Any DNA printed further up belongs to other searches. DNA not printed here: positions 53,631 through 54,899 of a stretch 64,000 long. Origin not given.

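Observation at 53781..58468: PglF-PglE-PglC-like set lacks PglD; an ATP-grasp ligase occupies the slot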

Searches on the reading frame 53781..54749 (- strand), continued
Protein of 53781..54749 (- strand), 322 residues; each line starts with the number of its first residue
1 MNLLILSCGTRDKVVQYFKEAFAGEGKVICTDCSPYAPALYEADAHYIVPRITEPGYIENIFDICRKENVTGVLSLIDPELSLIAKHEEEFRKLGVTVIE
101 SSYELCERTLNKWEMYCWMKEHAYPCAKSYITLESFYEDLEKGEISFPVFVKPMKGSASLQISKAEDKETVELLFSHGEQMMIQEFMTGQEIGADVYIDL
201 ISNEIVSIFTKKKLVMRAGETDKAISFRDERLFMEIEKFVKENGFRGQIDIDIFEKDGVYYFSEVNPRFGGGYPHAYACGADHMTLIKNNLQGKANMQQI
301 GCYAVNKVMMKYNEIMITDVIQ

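Call 47: find_encoding_contigs(protein=P0046, flank=10000, max_places=1)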
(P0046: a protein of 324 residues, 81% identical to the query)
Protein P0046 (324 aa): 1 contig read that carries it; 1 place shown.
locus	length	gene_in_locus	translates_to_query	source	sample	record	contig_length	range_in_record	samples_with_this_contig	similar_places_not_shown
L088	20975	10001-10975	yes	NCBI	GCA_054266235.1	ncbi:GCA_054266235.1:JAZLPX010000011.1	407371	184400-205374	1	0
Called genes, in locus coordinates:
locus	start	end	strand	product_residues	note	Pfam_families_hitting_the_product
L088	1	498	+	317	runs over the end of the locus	PF00535:Glycos_transf_2, PF10111:Glyco_tranf_2_2 (weak)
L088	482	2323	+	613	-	PF19484:DUF6020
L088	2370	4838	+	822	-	-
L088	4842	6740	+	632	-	PF13727:CoA_binding_3, PF01488:Shikimate_DH (faint), PF01073:3Beta_HSD (weak), PF01370:Epimerase, PF02719:Polysacc_synt_2, PF04321:RmlD_sub_bind, PF16363:GDP_Man_Dehyd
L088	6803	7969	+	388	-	PF01041:DegT_DnrJ_EryC1, PF00155:Aminotran_1_2 (weak), PF01212:Beta_elim_lyase (weak)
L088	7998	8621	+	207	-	PF02397:Bac_transf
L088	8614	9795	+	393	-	PF02784:Orn_Arg_deC_N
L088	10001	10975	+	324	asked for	PF21360:PylC-like_N, PF02655:ATP-grasp_3, PF07478:Dala_Dala_lig_C (faint), PF13535:ATP-grasp_4 (faint), PF15632:ATPgrasp_Ter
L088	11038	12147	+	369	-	PF13477:Glyco_trans_4_2, PF13439:Glyco_transf_4 (weak), PF13579:Glyco_trans_4_4, PF20706:GT4-conflict, PF00534:Glycos_transf_1, PF13692:Glyco_trans_1_4, PF13524:Glyco_trans_1_2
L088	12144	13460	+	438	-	PF03721:UDPG_MGDP_dh_N, PF00984:UDPG_MGDP_dh, PF03720:UDPG_MGDP_dh_C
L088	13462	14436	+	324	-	PF05368:NmrA (weak), PF01073:3Beta_HSD, PF01370:Epimerase, PF02719:Polysacc_synt_2, PF07993:NAD_binding_4 (faint), PF13460:NAD_binding_10, PF16363:GDP_Man_Dehyd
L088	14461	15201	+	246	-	PF01522:Polysacc_deac_1 (weak), PF10096:DUF2334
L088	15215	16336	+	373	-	PF13439:Glyco_transf_4, PF13579:Glyco_trans_4_4, PF00534:Glycos_transf_1, PF13692:Glyco_trans_1_4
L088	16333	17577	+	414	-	PF13439:Glyco_transf_4 (weak), PF00534:Glycos_transf_1, PF13692:Glyco_trans_1_4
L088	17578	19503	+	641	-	PF13522:GATase_6, PF13537:GATase_7, PF00733:Asn_synthase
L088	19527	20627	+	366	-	PF13439:Glyco_transf_4, PF13579:Glyco_trans_4_4 (weak), PF20706:GT4-conflict, PF00534:Glycos_transf_1, PF13692:Glyco_trans_1_4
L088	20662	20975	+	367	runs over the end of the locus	PF13439:Glyco_transf_4, PF13579:Glyco_trans_4_4, PF00534:Glycos_transf_1, PF13692:Glyco_trans_1_4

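Call 48: find_encoding_contigs(protein=P0114, flank=10000, max_places=1)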
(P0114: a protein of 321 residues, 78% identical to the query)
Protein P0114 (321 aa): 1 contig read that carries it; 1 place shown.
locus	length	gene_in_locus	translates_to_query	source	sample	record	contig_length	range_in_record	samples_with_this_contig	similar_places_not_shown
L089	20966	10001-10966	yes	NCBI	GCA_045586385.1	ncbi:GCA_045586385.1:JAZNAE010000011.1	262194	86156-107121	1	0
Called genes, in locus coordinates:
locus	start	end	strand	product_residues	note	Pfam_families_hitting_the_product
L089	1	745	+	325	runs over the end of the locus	PF00535:Glycos_transf_2, PF10111:Glyco_tranf_2_2 (weak)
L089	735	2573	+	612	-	PF19484:DUF6020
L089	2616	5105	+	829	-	-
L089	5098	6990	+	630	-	PF13727:CoA_binding_3, PF01073:3Beta_HSD (weak), PF01370:Epimerase, PF02719:Polysacc_synt_2, PF04321:RmlD_sub_bind, PF16363:GDP_Man_Dehyd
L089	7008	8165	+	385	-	PF01041:DegT_DnrJ_EryC1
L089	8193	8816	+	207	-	PF02397:Bac_transf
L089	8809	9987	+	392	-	PF02784:Orn_Arg_deC_N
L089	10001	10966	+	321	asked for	PF21360:PylC-like_N, PF02655:ATP-grasp_3, PF15632:ATPgrasp_Ter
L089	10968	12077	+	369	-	PF13477:Glyco_trans_4_2, PF13579:Glyco_trans_4_4, PF20706:GT4-conflict, PF00534:Glycos_transf_1, PF13692:Glyco_trans_1_4, PF13524:Glyco_trans_1_2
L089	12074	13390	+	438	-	PF03721:UDPG_MGDP_dh_N, PF00984:UDPG_MGDP_dh, PF03720:UDPG_MGDP_dh_C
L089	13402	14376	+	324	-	PF05368:NmrA (weak), PF00106:adh_short (faint), PF01073:3Beta_HSD, PF01370:Epimerase, PF02719:Polysacc_synt_2, PF07993:NAD_binding_4 (faint), PF13460:NAD_binding_10, PF16363:GDP_Man_Dehyd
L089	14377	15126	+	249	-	PF01522:Polysacc_deac_1 (weak), PF10096:DUF2334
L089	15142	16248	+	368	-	PF13439:Glyco_transf_4, PF00534:Glycos_transf_1, PF13692:Glyco_trans_1_4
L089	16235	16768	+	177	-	PF00132:Hexapep (faint)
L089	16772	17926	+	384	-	PF13439:Glyco_transf_4, PF13579:Glyco_trans_4_4 (weak), PF00534:Glycos_transf_1, PF13692:Glyco_trans_1_4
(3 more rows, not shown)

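Call 52: find_homologous_proteins(query=L085:7992-8972:+)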
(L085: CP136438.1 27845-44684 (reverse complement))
Query L085:7992-8972:+ (326 aa): 4602 proteins with E <= 0.001 among 6714 candidates; the best 120 are listed.
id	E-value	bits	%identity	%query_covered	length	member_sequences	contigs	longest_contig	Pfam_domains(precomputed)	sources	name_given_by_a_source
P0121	5.2e-209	711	100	100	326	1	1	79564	PF13535.12,PF15632.12,PF02655.20,PF21360.4,PF07478.19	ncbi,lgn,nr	ncbi:ATP-grasp domain-containing protein (plasmid) [Priestia filamentosa]|nr:ATP-grasp domain-contai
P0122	1.8e-187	640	88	100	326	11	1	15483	PF13535.12,PF15632.12,PF02655.20,PF21360.4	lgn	-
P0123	1.7e-167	575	77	100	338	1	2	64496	PF13535.12,PF15632.12,PF02655.20,PF21360.4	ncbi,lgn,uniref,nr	ncbi:ATP-grasp domain-containing protein [Schinkia azotoformans]|uniref:ATP-grasp domain-containing 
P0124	2.6e-165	567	77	100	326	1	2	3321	PF13535.12,PF15632.12,PF02655.20,PF21360.4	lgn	-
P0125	1.2e-164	565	76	100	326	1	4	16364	PF13535.12,PF15632.12,PF02655.20,PF21360.4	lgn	-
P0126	2.6e-164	564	77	100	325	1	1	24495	PF13535.12,PF15632.12,PF02655.20,PF21360.4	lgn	-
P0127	7.5e-164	563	76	100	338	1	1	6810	PF13535.12,PF15632.12,PF02655.20,PF21360.4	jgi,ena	-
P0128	9.8e-164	562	75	100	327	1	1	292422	PF13535.12,PF15632.12,PF02655.20,PF21360.4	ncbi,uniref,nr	ncbi:ATP-grasp domain-containing protein [Cytobacillus oceanisediminis]|uniref:ATP-grasp domain-cont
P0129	4.3e-163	560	75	100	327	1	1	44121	PF13535.12,PF15632.12,PF02655.20,PF21360.4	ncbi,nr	ncbi:ATP-grasp domain-containing protein [Lysinibacillus fusiformis]|nr:ATP-grasp domain-containing 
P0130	7.1e-163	559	76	100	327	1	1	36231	PF13535.12,PF15632.12,PF02655.20,PF21360.4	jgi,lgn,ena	-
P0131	9.1e-163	559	75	100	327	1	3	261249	PF13535.12,PF15632.12,PF02655.20,PF21360.4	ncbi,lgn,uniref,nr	ncbi:ATP-grasp domain-containing protein [Litchfieldia salsa]|uniref:Carbamoyl-phosphate synthase la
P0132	1.9e-162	558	74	100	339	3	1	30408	PF13535.12,PF15632.12,PF02655.20,PF21360.4,PF07478.19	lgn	-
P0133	2.9e-162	557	75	100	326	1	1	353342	PF13535.12,PF15632.12,PF02655.20,PF21360.4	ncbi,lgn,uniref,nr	ncbi:ATP-grasp domain-containing protein [Peribacillus simplex]|uniref:ATP-grasp domain-containing p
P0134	2.1e-161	554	75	100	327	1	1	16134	PF13535.12,PF15632.12,PF02655.20,PF21360.4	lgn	-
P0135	2.2e-161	554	75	100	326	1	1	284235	PF13535.12,PF15632.12,PF02655.20,PF21360.4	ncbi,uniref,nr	ncbi:ATP-grasp domain-containing protein [Peribacillus frigoritolerans]|uniref:ATP-grasp domain-cont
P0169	4.0e-157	540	73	100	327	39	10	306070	PF13535.12,PF15632.12,PF02655.20,PF21360.4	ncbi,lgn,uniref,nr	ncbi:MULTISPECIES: ATP-grasp domain-containing protein [Bacillus cereus group]|uniref:ATP-grasp doma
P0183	7.4e-155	533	72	100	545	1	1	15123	PF13535.12,PF15632.12,PF02655.20,PF21360.4,PF02397.23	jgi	jgi:carbamoyl-phosphate synthase large subunit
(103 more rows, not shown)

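Call 53: find_encoding_contigs(protein=P0169, flank=8000, max_places=3)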
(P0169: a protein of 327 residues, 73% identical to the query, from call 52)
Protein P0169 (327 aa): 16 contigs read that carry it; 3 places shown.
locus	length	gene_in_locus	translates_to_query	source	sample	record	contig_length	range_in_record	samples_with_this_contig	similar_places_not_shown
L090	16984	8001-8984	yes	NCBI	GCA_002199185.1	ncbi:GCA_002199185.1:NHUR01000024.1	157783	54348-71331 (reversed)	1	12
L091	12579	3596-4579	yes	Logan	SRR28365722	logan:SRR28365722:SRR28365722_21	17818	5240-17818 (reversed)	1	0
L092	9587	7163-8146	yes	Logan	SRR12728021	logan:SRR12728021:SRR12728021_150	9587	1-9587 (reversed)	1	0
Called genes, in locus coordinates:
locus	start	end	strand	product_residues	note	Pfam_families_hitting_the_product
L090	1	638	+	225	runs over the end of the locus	PF10609:ParA, PF13614:AAA_31, PF00448:SRP54 (faint), PF01656:CbiA (weak)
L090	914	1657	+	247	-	PF02706:Wzz, PF13807:GNVR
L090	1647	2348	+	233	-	PF00448:SRP54 (weak), PF01656:CbiA, PF06564:CBP_BcsQ (weak), PF10609:ParA, PF13614:AAA_31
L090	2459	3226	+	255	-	PF19567:CpsB_CapC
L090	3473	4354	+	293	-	PF00483:NTP_transferase, PF12804:NTP_transf_3 (weak)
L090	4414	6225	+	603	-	PF13727:CoA_binding_3, PF13460:NAD_binding_10 (faint), PF01073:3Beta_HSD, PF01370:Epimerase, PF02719:Polysacc_synt_2, PF04321:RmlD_sub_bind, PF08659:KR (weak), PF16363:GDP_Man_Dehyd, +1 more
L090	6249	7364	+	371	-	PF01041:DegT_DnrJ_EryC1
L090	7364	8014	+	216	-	PF02397:Bac_transf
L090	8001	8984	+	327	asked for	PF21360:PylC-like_N, PF02655:ATP-grasp_3, PF13535:ATP-grasp_4 (faint), PF15632:ATPgrasp_Ter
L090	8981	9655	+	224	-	PF00702:Hydrolase, PF12710:HAD, PF13419:HAD_2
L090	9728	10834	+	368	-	PF13477:Glyco_trans_4_2, PF00534:Glycos_transf_1, PF13692:Glyco_trans_1_4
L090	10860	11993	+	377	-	PF13439:Glyco_transf_4 (weak), PF00534:Glycos_transf_1, PF13692:Glyco_trans_1_4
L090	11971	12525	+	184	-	PF00132:Hexapep, PF14602:Hexapep_2 (weak)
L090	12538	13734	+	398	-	PF04932:Wzy_C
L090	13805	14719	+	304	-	PF00535:Glycos_transf_2, PF10111:Glyco_tranf_2_2, PF13641:Glyco_tranf_2_3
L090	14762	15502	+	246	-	PF00132:Hexapep, PF14602:Hexapep_2 (weak)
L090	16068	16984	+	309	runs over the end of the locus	PF22882:GT-D-like (faint), PF08759:GT-D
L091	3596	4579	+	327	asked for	PF21360:PylC-like_N, PF02655:ATP-grasp_3, PF13535:ATP-grasp_4 (faint), PF15632:ATPgrasp_Ter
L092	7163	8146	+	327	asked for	PF21360:PylC-like_N, PF02655:ATP-grasp_3, PF13535:ATP-grasp_4 (faint), PF15632:ATPgrasp_Ter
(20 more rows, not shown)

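Call 54: list_cluster_members(proteins=[P0169])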
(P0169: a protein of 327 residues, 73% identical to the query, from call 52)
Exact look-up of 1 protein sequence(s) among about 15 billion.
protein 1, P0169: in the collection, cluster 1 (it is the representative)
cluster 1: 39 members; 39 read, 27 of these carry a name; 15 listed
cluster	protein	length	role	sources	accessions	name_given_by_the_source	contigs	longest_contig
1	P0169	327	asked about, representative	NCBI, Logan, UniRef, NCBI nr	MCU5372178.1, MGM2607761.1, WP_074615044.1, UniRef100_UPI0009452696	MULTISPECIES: ATP-grasp domain-containing protein [Bacillus cereus group] | ATP-grasp domain-containing protein n=1 Tax=Bacillus cereus group TaxID=86661 ... | ATP-grasp domain-containing protein [Bacillus pacificus]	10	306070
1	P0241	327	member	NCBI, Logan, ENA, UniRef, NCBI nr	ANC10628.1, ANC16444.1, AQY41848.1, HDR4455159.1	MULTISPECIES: ATP-grasp domain-containing protein [Bacillus] | Uncharacterized protein n=1 Tax=Bacillus thuringiensis TaxID=1428 RepID=A0A9X6SGN6_BACTU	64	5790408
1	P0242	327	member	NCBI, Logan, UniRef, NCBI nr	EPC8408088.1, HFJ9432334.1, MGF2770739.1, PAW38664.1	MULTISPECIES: ATP-grasp domain-containing protein [Bacillus cereus group] | ATP-grasp domain-containing protein n=1 Tax=Bacillus cereus group TaxID=86661 ... | ATP-grasp domain-containing protein [Bacillus thuringiensis]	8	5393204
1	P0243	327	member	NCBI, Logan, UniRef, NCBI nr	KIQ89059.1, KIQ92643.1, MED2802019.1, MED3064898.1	hypothetical protein COA05_19600 [Bacillus thuringiensis] | ATP-grasp domain-containing protein n=1 Tax=Bacillus TaxID=1386 RepID=UPI0005B6EBF4 | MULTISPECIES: ATP-grasp domain-containing protein [Bacillus]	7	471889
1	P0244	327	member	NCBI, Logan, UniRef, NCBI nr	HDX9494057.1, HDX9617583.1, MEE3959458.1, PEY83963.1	ATP-grasp domain-containing protein [Bacillus thuringiensis] | ATP-grasp domain-containing protein n=1 Tax=Bacillus thuringiensis TaxID=1428 ...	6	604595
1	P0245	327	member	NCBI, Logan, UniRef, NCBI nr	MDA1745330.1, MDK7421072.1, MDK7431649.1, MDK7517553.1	ATP-grasp domain-containing protein [Bacillus paranthracis] | ATP-grasp domain-containing protein n=1 Tax=Bacillus TaxID=1386 RepID=UPI0022DEE281 | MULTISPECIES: ATP-grasp domain-containing protein [Bacillus cereus group]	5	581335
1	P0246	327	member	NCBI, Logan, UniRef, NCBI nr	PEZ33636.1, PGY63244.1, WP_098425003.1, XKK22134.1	hypothetical protein CN345_15410 [Bacillus thuringiensis] | ATP-grasp domain-containing protein n=1 Tax=Bacillus thuringiensis TaxID=1428 ... | ATP-grasp domain-containing protein [Bacillus thuringiensis]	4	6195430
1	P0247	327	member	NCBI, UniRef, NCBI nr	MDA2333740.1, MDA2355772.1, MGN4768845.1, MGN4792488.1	ATP-grasp domain-containing protein [Bacillus cereus] | ATP-grasp domain-containing protein n=1 Tax=Bacillus cereus group TaxID=86661 ...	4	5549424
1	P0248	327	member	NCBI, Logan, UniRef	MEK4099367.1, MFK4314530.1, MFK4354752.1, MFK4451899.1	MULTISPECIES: ATP-grasp domain-containing protein [unclassified Bacillus (in: firmicutes)] | ATP-grasp domain-containing protein n=1 Tax=unclassified Bacillus (in: firmicutes) ...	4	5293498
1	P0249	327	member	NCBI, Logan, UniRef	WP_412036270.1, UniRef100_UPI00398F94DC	ATP-grasp domain-containing protein [Bacillus pacificus] | ATP-grasp domain-containing protein n=1 Tax=Bacillus pacificus TaxID=2026187 ...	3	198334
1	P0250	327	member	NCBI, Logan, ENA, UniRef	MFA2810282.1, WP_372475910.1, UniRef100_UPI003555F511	ATP-grasp domain-containing protein [Bacillus mycoides] | ATP-grasp domain-containing protein n=1 Tax=Bacillus mycoides TaxID=1405 ...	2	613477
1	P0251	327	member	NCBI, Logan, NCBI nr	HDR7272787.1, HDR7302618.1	TPA: ATP-grasp domain-containing protein [Bacillus paranthracis] | ATP-grasp domain-containing protein [Bacillus paranthracis]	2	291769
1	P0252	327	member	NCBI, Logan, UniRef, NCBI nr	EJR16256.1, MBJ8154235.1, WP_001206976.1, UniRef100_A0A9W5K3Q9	ATP-grasp domain-containing protein [Bacillus cereus] | ATP-grasp domain-containing protein n=1 Tax=Bacillus cereus (strain VD014) TaxID=1053223 ...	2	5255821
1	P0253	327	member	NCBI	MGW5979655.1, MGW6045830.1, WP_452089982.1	ATP-grasp domain-containing protein [Bacillus mycoides]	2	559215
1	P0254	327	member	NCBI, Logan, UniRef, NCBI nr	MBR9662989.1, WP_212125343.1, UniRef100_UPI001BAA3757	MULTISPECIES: ATP-grasp domain-containing protein [Bacillus cereus group] | ATP-grasp domain-containing protein n=1 Tax=Bacillus cereus group TaxID=86661 ... | hypothetical protein [Bacillus cereus]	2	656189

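Call 56: find_homologous_proteins(query=L090:4414-6225:+)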
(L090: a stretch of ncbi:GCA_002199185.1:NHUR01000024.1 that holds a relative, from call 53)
Query L090:4414-6225:+ (603 aa): 8000 proteins with E <= 0.001 among 8000 candidates; the best 120 are listed.
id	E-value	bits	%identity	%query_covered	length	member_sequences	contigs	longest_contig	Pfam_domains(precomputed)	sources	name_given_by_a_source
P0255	0.0e+0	1340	100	100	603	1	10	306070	PF08659.17,PF13727.13,PF04321.24,PF16363.12,PF02719.22,PF01073.26,PF07993.19,PF13460.13,PF01370.28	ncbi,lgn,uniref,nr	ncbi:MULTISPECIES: polysaccharide biosynthesis protein [Bacillus cereus group]|uniref:polysaccharide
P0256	0.0e+0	1331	99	100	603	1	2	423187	PF08659.17,PF13727.13,PF04321.24,PF16363.12,PF02719.22,PF01073.26,PF07993.19,PF13460.13,PF01370.28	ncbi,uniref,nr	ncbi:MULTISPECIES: polysaccharide biosynthesis protein [unclassified Bacillus cereus group]|uniref:p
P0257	0.0e+0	1329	99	100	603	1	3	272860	PF08659.17,PF13727.13,PF04321.24,PF16363.12,PF02719.22,PF01073.26,PF07993.19,PF13460.13,PF00106.32,PF01370.28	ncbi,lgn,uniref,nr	ncbi:polysaccharide biosynthesis protein [Bacillus paranthracis]|uniref:Nucleoside-diphosphate sugar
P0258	0.0e+0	1327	99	100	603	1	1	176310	PF08659.17,PF13727.13,PF04321.24,PF16363.12,PF02719.22,PF01073.26,PF07993.19,PF13460.13,PF00106.32,PF01370.28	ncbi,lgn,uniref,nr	ncbi:polysaccharide biosynthesis protein [Bacillus paranthracis]|uniref:polysaccharide biosynthesis 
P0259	0.0e+0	1327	99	100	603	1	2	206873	PF08659.17,PF13727.13,PF04321.24,PF16363.12,PF02719.22,PF01073.26,PF07993.19,PF13460.13,PF00106.32,PF01370.28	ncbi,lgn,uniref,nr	ncbi:nucleoside-diphosphate sugar epimerase/dehydratase [Bacillus cereus group sp. Bc015]|uniref:pol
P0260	0.0e+0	1327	99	100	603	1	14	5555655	PF08659.17,PF13727.13,PF04321.24,PF16363.12,PF02719.22,PF01073.26,PF07993.19,PF13460.13,PF00106.32,PF01370.28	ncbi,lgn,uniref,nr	ncbi:nucleoside-diphosphate sugar epimerase/dehydratase [Bacillus paranthracis]|uniref:polysaccharid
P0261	0.0e+0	1327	99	100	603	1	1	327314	PF08659.17,PF13727.13,PF04321.24,PF16363.12,PF02719.22,PF01073.26,PF07993.19,PF13460.13,PF00106.32,PF01370.28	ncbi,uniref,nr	ncbi:nucleoside-diphosphate sugar epimerase/dehydratase [Bacillus sp. W1]|uniref:polysaccharide bios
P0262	0.0e+0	1326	99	100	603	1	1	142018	PF08659.17,PF13727.13,PF04321.24,PF16363.12,PF02719.22,PF01073.26,PF07993.19,PF13460.13,PF00106.32,PF01370.28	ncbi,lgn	ncbi:polysaccharide biosynthesis protein [Bacillus cereus]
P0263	0.0e+0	1326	99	100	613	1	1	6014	PF08659.17,PF13727.13,PF04321.24,PF16363.12,PF02719.22,PF01073.26,PF07993.19,PF13460.13,PF00106.32,PF01370.28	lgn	-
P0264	0.0e+0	1325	98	100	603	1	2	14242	PF08659.17,PF13727.13,PF04321.24,PF16363.12,PF02719.22,PF01073.26,PF07993.19,PF13460.13,PF00106.32,PF01370.28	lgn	-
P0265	0.0e+0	1325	99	100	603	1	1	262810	PF08659.17,PF13727.13,PF04321.24,PF16363.12,PF02719.22,PF01073.26,PF07993.19,PF13460.13,PF00106.32,PF01370.28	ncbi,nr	ncbi:hypothetical protein COJ60_01185 [Bacillus cereus]|nr:hypothetical protein COJ60_01185 [Bacillu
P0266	0.0e+0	1325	99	100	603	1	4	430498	PF08659.17,PF13727.13,PF04321.24,PF16363.12,PF02719.22,PF01073.26,PF07993.19,PF13460.13,PF00106.32,PF01370.28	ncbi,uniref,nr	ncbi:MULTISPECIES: polysaccharide biosynthesis protein [Bacillus]|uniref:polysaccharide biosynthesis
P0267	0.0e+0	1325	99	100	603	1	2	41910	PF08659.17,PF13727.13,PF04321.24,PF16363.12,PF02719.22,PF01073.26,PF07993.19,PF13460.13,PF00106.32,PF01370.28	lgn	-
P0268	0.0e+0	1325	99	100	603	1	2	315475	PF08659.17,PF13727.13,PF04321.24,PF16363.12,PF02719.22,PF01073.26,PF07993.19,PF13460.13,PF00106.32,PF01370.28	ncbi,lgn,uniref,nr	ncbi:TPA: polysaccharide biosynthesis protein [Bacillus paranthracis]|uniref:polysaccharide biosynth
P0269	0.0e+0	1325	99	100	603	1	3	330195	PF08659.17,PF13727.13,PF04321.24,PF16363.12,PF02719.22,PF01073.26,PF07993.19,PF13460.13,PF00106.32,PF01370.28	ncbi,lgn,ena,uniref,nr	ncbi:polysaccharide biosynthesis protein [Bacillus paranthracis]|uniref:polysaccharide biosynthesis 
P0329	0.0e+0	1313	97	100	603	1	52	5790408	PF08659.17,PF13727.13,PF04321.24,PF16363.12,PF02719.22,PF01073.26,PF07993.19,PF13460.13,PF01370.28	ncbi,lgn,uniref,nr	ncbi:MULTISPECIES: polysaccharide biosynthesis protein [Bacillus]|uniref:Uncharacterized protein n=1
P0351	0.0e+0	1308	97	100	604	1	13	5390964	PF08659.17,PF13727.13,PF04321.24,PF16363.12,PF02719.22,PF01073.26,PF07993.19,PF00106.32,PF01370.28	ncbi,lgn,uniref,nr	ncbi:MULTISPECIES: polysaccharide biosynthesis protein [Bacillus]|uniref:Polysaccharide biosynthesis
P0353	0.0e+0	1308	97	100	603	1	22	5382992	PF08659.17,PF13727.13,PF04321.24,PF16363.12,PF02719.22,PF01073.26,PF07993.19,PF13460.13,PF01370.28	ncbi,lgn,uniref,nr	ncbi:polysaccharide biosynthesis protein [Bacillus cereus]|uniref:polysaccharide biosynthesis protei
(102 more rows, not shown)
